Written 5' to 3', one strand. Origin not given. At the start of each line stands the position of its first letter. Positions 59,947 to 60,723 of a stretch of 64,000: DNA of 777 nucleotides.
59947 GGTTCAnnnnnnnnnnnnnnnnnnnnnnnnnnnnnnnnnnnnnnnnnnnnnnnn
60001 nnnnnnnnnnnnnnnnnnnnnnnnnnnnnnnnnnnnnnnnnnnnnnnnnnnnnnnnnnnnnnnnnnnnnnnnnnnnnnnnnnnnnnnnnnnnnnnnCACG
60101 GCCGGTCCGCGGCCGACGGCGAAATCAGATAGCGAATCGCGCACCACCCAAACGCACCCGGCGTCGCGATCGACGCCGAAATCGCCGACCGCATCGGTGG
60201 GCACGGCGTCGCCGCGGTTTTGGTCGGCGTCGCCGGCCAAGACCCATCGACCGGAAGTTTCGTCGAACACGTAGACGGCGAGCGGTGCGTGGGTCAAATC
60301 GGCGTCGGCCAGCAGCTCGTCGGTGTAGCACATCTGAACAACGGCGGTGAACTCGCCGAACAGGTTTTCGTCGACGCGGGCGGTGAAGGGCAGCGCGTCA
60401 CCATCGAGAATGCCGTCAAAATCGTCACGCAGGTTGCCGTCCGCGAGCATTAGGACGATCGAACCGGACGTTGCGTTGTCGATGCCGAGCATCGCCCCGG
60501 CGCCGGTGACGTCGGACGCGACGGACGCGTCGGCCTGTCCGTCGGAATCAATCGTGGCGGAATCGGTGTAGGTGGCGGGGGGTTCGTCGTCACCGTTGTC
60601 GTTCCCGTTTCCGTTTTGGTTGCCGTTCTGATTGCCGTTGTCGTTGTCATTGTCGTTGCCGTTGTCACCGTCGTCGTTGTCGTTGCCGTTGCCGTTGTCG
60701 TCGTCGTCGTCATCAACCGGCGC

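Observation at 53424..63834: Candidate cohesin/dockerin-based cell-surface assembly locus with two giant beta-helix proteins, a cohesin-HYR-dockerin adaptor and a lone Flp pilin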

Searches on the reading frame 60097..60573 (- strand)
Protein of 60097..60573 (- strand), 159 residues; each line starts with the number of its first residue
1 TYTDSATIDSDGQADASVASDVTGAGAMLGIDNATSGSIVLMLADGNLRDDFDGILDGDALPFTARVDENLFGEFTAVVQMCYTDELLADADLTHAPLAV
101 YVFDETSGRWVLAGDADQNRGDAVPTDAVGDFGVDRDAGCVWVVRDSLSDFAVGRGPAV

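Call 66: search_solved_structures(query=A4, max_evalue=10)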
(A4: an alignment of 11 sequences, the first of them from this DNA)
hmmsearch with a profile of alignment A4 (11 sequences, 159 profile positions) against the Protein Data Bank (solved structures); distinct sequences matched with E-value up to 10: 2.
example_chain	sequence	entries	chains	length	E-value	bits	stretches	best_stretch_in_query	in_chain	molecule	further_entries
2nr5_A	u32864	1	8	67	0.6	12.9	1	57-105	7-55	Hypothetical protein SO2669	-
9if7_2H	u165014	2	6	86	1.2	11.9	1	121-146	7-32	Small nuclear ribonucleoprotein E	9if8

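Call 70: predict_structure(alignment_id=A4)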
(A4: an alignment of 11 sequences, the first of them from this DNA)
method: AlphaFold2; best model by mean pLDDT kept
length: 159 residues; sequences in the alignment: 11
mean_pLDDT: 95.8   pTM: 0.91
mean pLDDT of the five models: 95.8, 95.7, 95.3, 94.9, 94.4
residues with pLDDT >= 90: 150; 70-90: 8; 50-70: 1; < 50: 0
segments of 3 or more residues with pLDDT < 50: none
pLDDT, mean of each block of 10 residues (from residue 1): 97 98 98 98 94 90 97 98 97 94 96 96 97 97 97 90
secondary structure, 60 per line:
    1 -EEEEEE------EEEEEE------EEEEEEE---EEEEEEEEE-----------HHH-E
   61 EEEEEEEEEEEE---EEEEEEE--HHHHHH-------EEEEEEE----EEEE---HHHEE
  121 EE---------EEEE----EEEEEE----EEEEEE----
elements in order: E2-7 E14-19 E26-32 E36-44 E60-72 E76-82 H85-90 E98-104 E109-112 E119-122 E132-135 E140-145 E150-155
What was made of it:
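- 60097..60573 (-): D, conserved C-terminal beta-sandwich domain (residues 1088-1246). It is not a cohesin. AlphaFold2 pLDDT 95.8 (call 70).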

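Call 73: fold_search(model_id=the predicted structure, library=pdb)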
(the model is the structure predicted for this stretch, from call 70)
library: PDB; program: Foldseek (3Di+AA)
matches with E <= 10: 177; with E <= 0.001: 0
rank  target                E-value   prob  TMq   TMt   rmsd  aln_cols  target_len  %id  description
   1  6svl_N                1.7e-02  0.85  0.36  0.44   6.8       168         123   11  human Myeloid-derived growth factor (MYDGF) in complex with neutralizing Fab (released 2019-11-27)
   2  6svl_J                3.4e-02  0.54  0.33  0.38   6.7       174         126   10  human Myeloid-derived growth factor (MYDGF) in complex with neutralizing Fab (released 2019-11-27)
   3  3f59_B                6.2e-02  0.91  0.52  0.55   6.1       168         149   10  Crystal structure of ZU5-ANK, the spectrin binding region of human erythroid ankyrin (released 2009-02-24)
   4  6svk_B                7.0e-02  0.72  0.40  0.45   6.6       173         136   10  human Myeloid-derived growth factor (MYDGF) (released 2019-11-27)
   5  6svl_Q                1.1e-01  0.35  0.33  0.39   6.9       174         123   13  human Myeloid-derived growth factor (MYDGF) in complex with neutralizing Fab (released 2019-11-27)
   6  2x2h_A                2.0e-01  0.13  0.22  0.05  14.3       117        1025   12  Crystal structure of the Gracilariopsis lemaneiformis alpha-1,4- glucan lyase (released 2011-01-19)
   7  2eac_B                2.9e-01  0.06  0.18  0.05  14.6       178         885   13  Crystal structure of 1,2-a-L-fucosidase from Bifidobacterium bifidum in complex with deoxyfuconojirimycin (released 2007-04-24)
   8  2c1s_A                5.6e-01  0.08  0.23  0.27  14.3       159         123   12  X-ray structure of biotin binding protein from chicken (released 2007-02-13)
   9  3t91_B                6.3e-01  0.04  0.12  0.09  14.2        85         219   12  Structure of the Phosphatase Domain of the Cell Fate Determinant SpoIIE from Bacillus subtilis (released 2011-12-07)
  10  6svl_F                7.0e-01  0.30  0.39  0.49   5.8       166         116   10  human Myeloid-derived growth factor (MYDGF) in complex with neutralizing Fab (released 2019-11-27)
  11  2ead_B                7.5e-01  0.03  0.19  0.05  17.6       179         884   13  Crystal structure of 1,2-a-L-fucosidase from Bifidobacterium bifidum in complex with substrate (released 2007-04-24)
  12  6f91_A                8.4e-01  0.02  0.16  0.05  15.8       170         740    8  Structure of the family GH92 alpha-mannosidase BT3965 from Bacteroides thetaiotaomicron (released 2018-05-02)
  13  6f91_H                8.4e-01  0.02  0.16  0.05  15.8       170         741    8  Structure of the family GH92 alpha-mannosidase BT3965 from Bacteroides thetaiotaomicron (released 2018-05-02)
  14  6f91_F                9.5e-01  0.02  0.16  0.05  15.8       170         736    8  Structure of the family GH92 alpha-mannosidase BT3965 from Bacteroides thetaiotaomicron (released 2018-05-02)
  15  6f91_D                9.5e-01  0.02  0.16  0.05  15.8       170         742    8  Structure of the family GH92 alpha-mannosidase BT3965 from Bacteroides thetaiotaomicron (released 2018-05-02)
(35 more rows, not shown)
